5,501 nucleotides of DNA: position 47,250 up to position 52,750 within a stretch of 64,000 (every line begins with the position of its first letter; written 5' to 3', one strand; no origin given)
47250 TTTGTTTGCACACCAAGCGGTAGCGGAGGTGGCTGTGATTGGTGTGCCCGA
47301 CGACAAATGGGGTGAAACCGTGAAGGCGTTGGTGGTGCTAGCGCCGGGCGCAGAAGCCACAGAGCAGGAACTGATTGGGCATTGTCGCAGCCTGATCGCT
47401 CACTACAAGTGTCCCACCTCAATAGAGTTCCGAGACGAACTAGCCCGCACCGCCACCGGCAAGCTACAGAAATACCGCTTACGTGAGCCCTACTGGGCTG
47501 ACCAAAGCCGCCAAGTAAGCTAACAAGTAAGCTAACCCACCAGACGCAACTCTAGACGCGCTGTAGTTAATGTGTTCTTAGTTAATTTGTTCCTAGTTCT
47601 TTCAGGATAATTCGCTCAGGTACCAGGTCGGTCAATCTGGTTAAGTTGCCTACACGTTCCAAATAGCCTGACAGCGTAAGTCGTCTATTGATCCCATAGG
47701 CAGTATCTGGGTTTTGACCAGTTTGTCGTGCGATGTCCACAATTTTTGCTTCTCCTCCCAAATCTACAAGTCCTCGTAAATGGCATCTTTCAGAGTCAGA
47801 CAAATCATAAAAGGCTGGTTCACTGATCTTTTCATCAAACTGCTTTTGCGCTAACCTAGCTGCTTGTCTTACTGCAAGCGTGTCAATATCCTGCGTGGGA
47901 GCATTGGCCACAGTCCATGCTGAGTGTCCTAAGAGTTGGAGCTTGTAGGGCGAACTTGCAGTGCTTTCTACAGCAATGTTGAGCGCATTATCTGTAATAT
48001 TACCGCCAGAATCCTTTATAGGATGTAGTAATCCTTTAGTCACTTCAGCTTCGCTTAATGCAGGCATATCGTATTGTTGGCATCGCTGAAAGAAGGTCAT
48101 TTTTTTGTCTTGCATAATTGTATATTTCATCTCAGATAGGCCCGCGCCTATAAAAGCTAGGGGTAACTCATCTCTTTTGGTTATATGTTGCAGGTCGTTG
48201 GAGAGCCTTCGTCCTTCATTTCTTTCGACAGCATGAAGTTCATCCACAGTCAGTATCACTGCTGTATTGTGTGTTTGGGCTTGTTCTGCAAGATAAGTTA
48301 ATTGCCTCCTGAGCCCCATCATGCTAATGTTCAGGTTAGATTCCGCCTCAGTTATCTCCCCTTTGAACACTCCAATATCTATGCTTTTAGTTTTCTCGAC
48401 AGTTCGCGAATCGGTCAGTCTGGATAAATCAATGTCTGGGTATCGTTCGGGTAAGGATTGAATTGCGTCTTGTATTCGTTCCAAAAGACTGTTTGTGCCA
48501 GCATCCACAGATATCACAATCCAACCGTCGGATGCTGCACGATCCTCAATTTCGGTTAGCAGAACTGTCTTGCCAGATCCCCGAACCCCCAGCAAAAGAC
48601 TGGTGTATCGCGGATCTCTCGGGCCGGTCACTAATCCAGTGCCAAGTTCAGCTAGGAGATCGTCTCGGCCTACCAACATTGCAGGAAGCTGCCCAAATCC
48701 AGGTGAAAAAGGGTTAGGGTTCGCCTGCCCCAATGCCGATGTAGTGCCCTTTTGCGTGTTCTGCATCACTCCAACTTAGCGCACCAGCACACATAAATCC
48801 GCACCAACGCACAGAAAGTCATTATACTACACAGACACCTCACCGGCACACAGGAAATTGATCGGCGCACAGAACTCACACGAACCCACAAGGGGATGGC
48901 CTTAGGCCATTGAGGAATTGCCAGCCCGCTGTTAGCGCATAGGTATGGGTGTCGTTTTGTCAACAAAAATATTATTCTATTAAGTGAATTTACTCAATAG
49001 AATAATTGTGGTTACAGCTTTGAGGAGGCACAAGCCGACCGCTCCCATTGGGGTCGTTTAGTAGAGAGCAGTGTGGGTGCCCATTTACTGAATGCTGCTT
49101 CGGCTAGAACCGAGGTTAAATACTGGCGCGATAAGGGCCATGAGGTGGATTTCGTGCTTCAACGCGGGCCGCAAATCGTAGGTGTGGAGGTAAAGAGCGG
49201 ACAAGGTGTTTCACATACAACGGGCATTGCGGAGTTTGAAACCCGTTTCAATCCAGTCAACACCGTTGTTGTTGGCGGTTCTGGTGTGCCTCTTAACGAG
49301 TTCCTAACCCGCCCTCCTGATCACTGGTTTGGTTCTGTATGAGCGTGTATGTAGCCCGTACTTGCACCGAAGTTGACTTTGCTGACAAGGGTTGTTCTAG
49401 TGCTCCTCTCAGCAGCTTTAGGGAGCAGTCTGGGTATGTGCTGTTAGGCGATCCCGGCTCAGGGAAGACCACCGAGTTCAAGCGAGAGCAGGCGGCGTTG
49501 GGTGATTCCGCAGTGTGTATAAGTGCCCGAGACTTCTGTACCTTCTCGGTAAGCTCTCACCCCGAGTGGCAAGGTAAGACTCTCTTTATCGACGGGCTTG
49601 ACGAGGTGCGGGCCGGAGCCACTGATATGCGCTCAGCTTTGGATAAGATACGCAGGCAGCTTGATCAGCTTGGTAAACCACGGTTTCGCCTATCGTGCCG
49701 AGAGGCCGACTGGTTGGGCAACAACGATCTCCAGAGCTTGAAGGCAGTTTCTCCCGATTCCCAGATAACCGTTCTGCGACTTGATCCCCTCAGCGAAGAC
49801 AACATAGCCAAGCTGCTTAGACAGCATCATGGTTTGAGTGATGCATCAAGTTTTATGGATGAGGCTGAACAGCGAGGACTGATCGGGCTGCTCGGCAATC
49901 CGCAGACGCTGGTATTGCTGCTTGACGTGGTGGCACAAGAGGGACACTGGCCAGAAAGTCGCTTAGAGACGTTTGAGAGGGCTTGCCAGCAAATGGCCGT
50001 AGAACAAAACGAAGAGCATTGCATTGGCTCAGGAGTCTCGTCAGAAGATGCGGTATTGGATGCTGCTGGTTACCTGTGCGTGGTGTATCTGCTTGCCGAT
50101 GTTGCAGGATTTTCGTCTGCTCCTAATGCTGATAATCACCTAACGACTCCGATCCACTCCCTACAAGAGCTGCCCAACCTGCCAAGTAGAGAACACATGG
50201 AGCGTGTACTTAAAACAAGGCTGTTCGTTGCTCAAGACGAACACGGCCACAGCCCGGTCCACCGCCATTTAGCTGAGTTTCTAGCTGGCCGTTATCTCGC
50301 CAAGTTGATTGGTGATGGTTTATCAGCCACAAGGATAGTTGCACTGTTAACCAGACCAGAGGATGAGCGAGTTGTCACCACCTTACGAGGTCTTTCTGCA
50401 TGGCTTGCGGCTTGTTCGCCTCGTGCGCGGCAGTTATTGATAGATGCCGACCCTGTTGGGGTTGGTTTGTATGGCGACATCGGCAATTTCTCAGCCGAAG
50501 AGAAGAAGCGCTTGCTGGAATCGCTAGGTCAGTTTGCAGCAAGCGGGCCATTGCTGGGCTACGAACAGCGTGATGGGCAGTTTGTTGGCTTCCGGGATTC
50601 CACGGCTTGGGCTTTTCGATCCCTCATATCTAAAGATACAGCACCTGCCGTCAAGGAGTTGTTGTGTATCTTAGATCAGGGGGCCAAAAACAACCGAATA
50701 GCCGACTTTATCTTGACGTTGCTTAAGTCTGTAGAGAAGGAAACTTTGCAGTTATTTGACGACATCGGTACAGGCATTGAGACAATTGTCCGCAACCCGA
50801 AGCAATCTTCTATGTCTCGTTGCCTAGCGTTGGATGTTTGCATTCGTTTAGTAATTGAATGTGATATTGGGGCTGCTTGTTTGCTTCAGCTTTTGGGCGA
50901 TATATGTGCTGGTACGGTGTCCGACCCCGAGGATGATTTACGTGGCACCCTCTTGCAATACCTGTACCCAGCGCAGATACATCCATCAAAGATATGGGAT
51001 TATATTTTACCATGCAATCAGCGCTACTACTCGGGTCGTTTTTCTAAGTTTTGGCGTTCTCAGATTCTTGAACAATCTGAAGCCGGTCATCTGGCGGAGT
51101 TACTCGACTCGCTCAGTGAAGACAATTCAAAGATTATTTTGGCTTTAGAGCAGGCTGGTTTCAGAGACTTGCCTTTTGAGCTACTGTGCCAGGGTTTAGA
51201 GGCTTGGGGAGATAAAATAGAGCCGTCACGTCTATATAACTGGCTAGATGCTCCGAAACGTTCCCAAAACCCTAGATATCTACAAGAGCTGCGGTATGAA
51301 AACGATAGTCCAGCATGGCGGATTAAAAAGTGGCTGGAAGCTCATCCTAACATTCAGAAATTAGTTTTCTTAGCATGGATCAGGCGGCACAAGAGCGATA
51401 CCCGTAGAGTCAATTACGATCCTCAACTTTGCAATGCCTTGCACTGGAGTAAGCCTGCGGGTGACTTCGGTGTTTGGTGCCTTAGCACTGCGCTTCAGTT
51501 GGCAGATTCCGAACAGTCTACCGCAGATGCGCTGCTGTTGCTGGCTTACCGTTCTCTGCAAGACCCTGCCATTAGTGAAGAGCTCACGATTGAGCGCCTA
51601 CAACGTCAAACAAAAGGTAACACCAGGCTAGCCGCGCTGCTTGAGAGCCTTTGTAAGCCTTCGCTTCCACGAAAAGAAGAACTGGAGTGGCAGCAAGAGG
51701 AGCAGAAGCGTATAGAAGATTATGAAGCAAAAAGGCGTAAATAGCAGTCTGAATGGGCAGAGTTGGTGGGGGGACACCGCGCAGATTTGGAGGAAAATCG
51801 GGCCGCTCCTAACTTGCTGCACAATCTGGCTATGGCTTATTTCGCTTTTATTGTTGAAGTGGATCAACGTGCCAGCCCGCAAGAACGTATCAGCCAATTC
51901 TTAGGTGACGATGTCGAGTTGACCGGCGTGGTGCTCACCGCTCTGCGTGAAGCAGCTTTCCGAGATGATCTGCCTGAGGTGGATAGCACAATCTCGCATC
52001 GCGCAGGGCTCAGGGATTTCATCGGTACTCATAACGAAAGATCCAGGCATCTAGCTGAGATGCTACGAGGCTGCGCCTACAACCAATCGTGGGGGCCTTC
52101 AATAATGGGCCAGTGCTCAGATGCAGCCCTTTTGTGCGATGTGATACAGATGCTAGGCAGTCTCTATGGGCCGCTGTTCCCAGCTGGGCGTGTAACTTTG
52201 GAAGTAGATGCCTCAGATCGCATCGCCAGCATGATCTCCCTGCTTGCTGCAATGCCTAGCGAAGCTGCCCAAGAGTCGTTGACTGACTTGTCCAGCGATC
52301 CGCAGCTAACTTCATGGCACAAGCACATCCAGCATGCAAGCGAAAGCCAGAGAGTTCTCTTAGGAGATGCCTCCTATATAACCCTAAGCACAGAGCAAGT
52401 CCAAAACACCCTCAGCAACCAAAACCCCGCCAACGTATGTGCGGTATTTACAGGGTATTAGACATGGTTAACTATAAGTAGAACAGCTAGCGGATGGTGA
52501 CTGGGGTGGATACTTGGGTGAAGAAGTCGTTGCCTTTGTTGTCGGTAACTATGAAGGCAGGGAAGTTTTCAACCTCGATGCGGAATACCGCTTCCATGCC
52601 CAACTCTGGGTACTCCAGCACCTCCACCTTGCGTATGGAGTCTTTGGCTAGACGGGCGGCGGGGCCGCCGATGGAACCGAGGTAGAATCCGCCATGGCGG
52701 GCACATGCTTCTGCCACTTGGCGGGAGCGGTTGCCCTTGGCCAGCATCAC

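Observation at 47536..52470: Accessory island between the acyl-CoA synthetase and fumarase genes: low-GC Orc/Cdc6-like ATPase, nuclease-core remnant and NACHT/STAND NTPase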

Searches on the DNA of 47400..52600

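Call 88: search_rna_families(source=window, start=47400, end=52600, threshold=evalue, max_evalue=0.1)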
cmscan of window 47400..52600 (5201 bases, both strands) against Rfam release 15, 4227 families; matches with E-value up to 0.1: 0.
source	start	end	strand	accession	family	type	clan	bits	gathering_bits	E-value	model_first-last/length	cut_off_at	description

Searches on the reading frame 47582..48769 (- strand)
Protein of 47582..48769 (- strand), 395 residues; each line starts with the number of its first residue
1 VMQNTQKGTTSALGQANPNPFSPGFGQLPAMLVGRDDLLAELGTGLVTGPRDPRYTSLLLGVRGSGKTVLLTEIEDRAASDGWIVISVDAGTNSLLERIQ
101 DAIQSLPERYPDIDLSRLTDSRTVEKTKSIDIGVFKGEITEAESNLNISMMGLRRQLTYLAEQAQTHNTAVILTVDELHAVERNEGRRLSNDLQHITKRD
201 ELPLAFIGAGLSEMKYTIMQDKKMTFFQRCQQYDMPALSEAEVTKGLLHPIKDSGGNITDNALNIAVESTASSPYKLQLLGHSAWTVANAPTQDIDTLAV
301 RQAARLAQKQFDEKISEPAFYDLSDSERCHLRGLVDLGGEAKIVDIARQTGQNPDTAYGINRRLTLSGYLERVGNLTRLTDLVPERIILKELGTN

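Call 9: search_protein_families(library=pfam, proteins=[window:47582-48769:-], max_evalue=1)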
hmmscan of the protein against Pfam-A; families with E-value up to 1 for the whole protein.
window:47582-48769:- (395 aa): 19 families
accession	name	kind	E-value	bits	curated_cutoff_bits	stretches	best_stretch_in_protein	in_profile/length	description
PF13191.12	AAA_16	-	2.3e-10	41.6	32.6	1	32-183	2-146/167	AAA ATPase domain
PF13401.12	AAA_22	-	8.9e-06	26.5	27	1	57-209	8-123/130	AAA domain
PF10236.15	DAP3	-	9.3e-05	22.2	23.1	1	58-90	27-59/311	Mitochondrial ribosomal death-associated protein 3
PF01637.24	ATPase_2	-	0.00013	22.3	33.2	1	53-198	19-140/225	ATPase domain predominantly from Archaea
PF20703.3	nSTAND1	-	0.00043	20.4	27.1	1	33-290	17-239/379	Novel STAND NTPase 1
PF25199.1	nSTAND_NTPase5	-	0.00081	19.7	34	1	48-102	35-90/145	Novel STAND NTPase 5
PF13671.12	AAA_33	-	0.0015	19.3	27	1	58-191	3-122/143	AAA domain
PF05673.19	DUF815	-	0.0026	17.4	23.8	1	57-177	56-168/249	Protein of unknown function (DUF815)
PF00004.35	AAA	-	0.003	18.4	21.2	1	58-210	2-108/131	ATPase family associated with various cellular activities (AAA)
PF05621.17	TniB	-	0.0055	16.6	22.4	1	171-225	121-176/189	Bacterial TniB protein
PF13173.12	AAA_14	-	0.0072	16.8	27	1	58-97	6-46/129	AAA domain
PF13479.12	AAA_24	-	0.0086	16.4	27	1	57-181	5-79/195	AAA domain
PF04851.21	ResIII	-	0.014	15.8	22.5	1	62-190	31-147/164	Type III restriction enzyme, res subunit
PF13604.12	AAA_30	-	0.018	15.2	27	1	54-102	18-65/191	AAA domain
PF00118.29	Cpn60_TCP1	-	0.088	11.9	34.3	1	162-241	213-291/490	TCP-1/cpn60 chaperonin family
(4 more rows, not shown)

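Call 10: search_protein_families(library=padloc, proteins=[window:47582-48769:-], max_evalue=1)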
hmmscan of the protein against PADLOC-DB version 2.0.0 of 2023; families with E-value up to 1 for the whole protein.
window:47582-48769:- (395 aa): 1 family
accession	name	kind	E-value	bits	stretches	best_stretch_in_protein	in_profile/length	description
PDLC04164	AriA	-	0.032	11.8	1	58-82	31-55/253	-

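Call 11: search_protein_families(library=ncbifam, proteins=[window:47582-48769:-], max_evalue=1)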
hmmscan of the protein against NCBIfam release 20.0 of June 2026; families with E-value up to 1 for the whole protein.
window:47582-48769:- (395 aa): 7 families
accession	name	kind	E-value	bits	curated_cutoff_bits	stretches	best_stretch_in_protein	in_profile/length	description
NF047389.1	ATPase_Sll1717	subfamily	0.0019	17.4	75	1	56-92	31-65/454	P-loop ATPase, Sll1717 family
NF040888.1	trans_reg_YafC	equivalog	0.0079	15.1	470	1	85-144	94-154/293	DNA-binding transcriptional regulator YafC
NF053860.1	DS41_1_antiphage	equivalog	0.0086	15.1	370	1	56-90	41-75/448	anti-phage protein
TIGR02237.1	recomb_radB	equivalog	0.014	15.3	172.4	0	148-187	120-159/210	DNA repair and recombination protein RadB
TIGR02397.1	dnaX_nterm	equivalog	0.018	14.3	250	1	225-280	163-219/355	DNA polymerase III subunit gamma/tau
NF000595.1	PRK00015.1-3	equivalog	0.13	12.3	167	1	283-327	60-103/188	ribonuclease HII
TIGR04414.1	hepto_Aah_TibC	equivalog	0.22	10.4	200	1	101-174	122-195/374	autotransporter strand-loop-strand O-heptosyltransferase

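Call 50: find_homologous_proteins(query=window:47582-48769:-, max_evalue=0.00001)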
Query window:47582-48769:- (395 aa): 231 proteins with E <= 0.00001 among 8000 candidates; the best 120 are listed.
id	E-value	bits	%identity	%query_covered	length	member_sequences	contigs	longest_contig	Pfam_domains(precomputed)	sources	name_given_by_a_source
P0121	3.1e-255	864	100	100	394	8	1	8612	PF13401.13,PF13191.13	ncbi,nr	ncbi:MAG: ATP-binding protein [bacterium]|nr:ATP-binding protein [bacterium]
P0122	9.2e-179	612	70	97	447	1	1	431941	PF13401.13,PF13191.13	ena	-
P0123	4.3e-177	607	69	98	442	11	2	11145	PF13401.13,PF13191.13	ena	-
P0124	1.5e-174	598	69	98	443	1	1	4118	PF13191.13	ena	-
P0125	1.3e-173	595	69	97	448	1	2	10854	PF13401.13,PF13191.13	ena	-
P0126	3.9e-173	594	70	97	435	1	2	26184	PF13401.13,PF13191.13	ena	-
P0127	5.6e-170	583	67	98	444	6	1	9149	PF13191.13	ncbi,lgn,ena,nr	ncbi:MAG: ATP-binding protein [bacterium]|nr:ATP-binding protein [bacterium]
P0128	5.5e-160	551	67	92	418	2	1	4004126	PF13191.13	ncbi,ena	-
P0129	1.1e-146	507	68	85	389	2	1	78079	PF13191.13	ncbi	-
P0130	6.8e-133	461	58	92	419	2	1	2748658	-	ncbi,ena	-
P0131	7.1e-127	442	55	97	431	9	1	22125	PF13191.13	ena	-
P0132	1.5e-119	418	54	95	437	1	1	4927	PF13401.13,PF25199.2,PF13191.13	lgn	-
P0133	3.4e-117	410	53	95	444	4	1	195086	PF13191.13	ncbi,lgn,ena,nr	ncbi:MAG: ATP-binding protein [bacterium]|nr:ATP-binding protein [bacterium]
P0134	2.0e-116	407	51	96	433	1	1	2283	PF12802.14,PF13401.13,PF13191.13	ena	-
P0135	4.8e-115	403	51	97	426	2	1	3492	PF13338.13,PF13191.13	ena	-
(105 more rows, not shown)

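Call 52: find_encoding_contigs(protein=P0128, flank=7000, max_places=2)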
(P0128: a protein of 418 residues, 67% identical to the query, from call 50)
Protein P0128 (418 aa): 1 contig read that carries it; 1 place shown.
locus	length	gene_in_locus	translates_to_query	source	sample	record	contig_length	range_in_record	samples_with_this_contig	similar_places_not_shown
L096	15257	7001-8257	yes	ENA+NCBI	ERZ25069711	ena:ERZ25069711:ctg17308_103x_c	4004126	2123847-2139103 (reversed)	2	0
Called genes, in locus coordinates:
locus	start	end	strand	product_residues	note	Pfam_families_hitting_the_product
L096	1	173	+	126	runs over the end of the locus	-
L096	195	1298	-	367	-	PF01636:APH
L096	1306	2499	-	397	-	PF00296:Bac_luciferase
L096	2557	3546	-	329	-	PF08240:ADH_N, PF00107:ADH_zinc_N, PF13602:ADH_zinc_N_2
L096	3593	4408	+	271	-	PF00378:ECH_1, PF16113:ECH_2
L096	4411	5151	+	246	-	-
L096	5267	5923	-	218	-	PF07804:HipA_C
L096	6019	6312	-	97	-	PF13657:Couple_hipA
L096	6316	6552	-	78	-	PF13560:HTH_31, PF01381:HTH_3 (weak)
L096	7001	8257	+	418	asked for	PF13191:AAA_16 (weak)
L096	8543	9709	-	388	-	PF04909:Amidohydro_2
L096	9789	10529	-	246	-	PF12867:DinB_2, PF11716:MDMPI_N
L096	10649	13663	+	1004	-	PF02653:BPD_transp_2, PF00005:ABC_tran, PF13304:AAA_21 (faint)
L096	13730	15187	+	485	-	PF13458:Peripla_BP_6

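Call 53: find_encoding_contigs(protein=P0122, flank=7000, max_places=2)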
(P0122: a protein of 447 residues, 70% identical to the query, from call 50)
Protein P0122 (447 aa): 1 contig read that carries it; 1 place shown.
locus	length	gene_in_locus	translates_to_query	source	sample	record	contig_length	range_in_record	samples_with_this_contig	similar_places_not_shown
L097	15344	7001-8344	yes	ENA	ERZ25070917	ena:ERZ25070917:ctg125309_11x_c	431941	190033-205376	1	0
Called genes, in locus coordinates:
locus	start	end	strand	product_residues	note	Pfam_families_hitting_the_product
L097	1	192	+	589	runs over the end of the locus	-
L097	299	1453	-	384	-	PF08843:AbiEii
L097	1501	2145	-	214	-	-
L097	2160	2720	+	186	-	PF22653:DUF7007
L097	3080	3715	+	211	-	-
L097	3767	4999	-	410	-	PF01909:NTP_transf_2, PF18765:Polbeta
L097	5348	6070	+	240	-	-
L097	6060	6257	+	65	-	-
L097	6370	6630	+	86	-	-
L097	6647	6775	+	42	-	-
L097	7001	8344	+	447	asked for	PF13191:AAA_16 (weak), PF13401:AAA_22 (faint)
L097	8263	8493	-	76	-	-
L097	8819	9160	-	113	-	-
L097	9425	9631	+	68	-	-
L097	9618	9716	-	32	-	-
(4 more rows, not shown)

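Call 64: search_solved_structures(query=window:47582-48769:-, max_evalue=1)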
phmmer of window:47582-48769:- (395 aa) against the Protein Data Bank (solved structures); distinct sequences matched with E-value up to 1: 1.
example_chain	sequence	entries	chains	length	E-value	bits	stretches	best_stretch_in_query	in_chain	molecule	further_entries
9lj9_B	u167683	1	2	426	0.39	13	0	57-110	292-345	3-hexulose-6-phosphate synthase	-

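Call 101: search_protein_families(library=phrogs, proteins=[window:47582-48769:-], max_evalue=0.001)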
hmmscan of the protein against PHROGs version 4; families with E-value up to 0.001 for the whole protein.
window:47582-48769:- (395 aa): 3 families
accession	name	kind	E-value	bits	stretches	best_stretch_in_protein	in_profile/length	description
phrog_6841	-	unknown function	1.1e-11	45.3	1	19-286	22-281/470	-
phrog_124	-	DNA, RNA and nucleotide metabolism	0.00013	22.4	1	51-100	40-83/382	Sak4-like ssDNA annealing protein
phrog_5846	-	DNA, RNA and nucleotide metabolism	0.00095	19.5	0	224-274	139-192/380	clamp loader of DNA polymerase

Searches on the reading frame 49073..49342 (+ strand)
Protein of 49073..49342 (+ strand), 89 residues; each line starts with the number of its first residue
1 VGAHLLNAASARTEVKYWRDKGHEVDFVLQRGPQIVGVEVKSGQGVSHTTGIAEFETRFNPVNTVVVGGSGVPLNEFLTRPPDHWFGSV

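Call 9: search_protein_families(library=pfam, proteins=[window:49073-49342:+], max_evalue=1)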
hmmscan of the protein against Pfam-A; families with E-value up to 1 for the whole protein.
window:49073-49342:+ (89 aa): 4 families
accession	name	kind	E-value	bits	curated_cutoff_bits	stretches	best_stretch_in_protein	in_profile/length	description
PF13635.12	DUF4143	-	6.9e-08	32.8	28.1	1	3-43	116-160/160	Domain of unknown function (DUF4143)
PF02021.23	UPF0102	-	0.046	14.5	23.6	1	5-48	8-47/80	Uncharacterised protein family UPF0102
PF02310.24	B12-binding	-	0.068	13.4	32.1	1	25-75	44-94/121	B12 binding domain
PF03749.19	SfsA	-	0.12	12.7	22.8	1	7-55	21-64/138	Sugar fermentation stimulation protein RE domain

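Call 10: search_protein_families(library=padloc, proteins=[window:49073-49342:+], max_evalue=1)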
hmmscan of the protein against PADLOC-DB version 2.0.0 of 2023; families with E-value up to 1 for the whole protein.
window:49073-49342:+ (89 aa): 9 families
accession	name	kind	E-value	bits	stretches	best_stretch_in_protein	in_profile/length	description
PDLC04791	PDC-S01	-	3.9e-23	79.8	1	1-86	309-394/395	-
PDLC04790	PDC-S01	-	1.8e-07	28.2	1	6-57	329-384/422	-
PDLC04786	PDC-S01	-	9.9e-07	25.8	1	10-49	354-393/439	-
PDLC04788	PDC-S01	-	8.4e-05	19.7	1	6-45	341-385/448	-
PDLC04792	PDC-S01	-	0.0002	18.1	1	14-54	354-396/452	-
PDLC04789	PDC-S01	-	0.0007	16.7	1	8-67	305-364/375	-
PDLC01903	CARF4--CARF_PDDEXK_TM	-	0.016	12.6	1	15-52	289-328/380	-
PDLC04787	PDC-S01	-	0.053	10.4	1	10-40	325-355/412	-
PDLC01887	CARF4--CARF_PDDEXK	-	0.059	10.9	1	13-56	180-222/285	-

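Call 11: search_protein_families(library=ncbifam, proteins=[window:49073-49342:+], max_evalue=1)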
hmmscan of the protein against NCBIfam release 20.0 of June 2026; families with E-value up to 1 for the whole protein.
window:49073-49342:+ (89 aa): 8 families
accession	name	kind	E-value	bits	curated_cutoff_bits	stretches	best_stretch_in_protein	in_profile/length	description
NF011273.0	PRK14680.1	equivalog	0.0026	17.7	199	1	3-44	17-58/134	hypothetical protein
NF011270.0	PRK14677.1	equivalog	0.013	15.9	124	1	16-46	25-55/108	hypothetical protein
NF011271.0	PRK14678.1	equivalog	0.014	15.4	172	1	15-50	29-64/120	hypothetical protein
NF009154.0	PRK12497.3-3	equivalog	0.019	15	109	1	6-47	24-65/123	YraN family protein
NF011269.0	PRK14676.1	equivalog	0.052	13.7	190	1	14-50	29-63/117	hypothetical protein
NF009150.0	PRK12497.1-3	equivalog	0.1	12.7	81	1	5-49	19-63/118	YraN family protein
NF011281.0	PRK14689.1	equivalog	0.15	12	122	1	17-56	33-73/128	hypothetical protein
TIGR00252.1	TIGR00252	hypoth_equivalog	0.15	12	69.05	1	16-56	31-71/123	YraN family protein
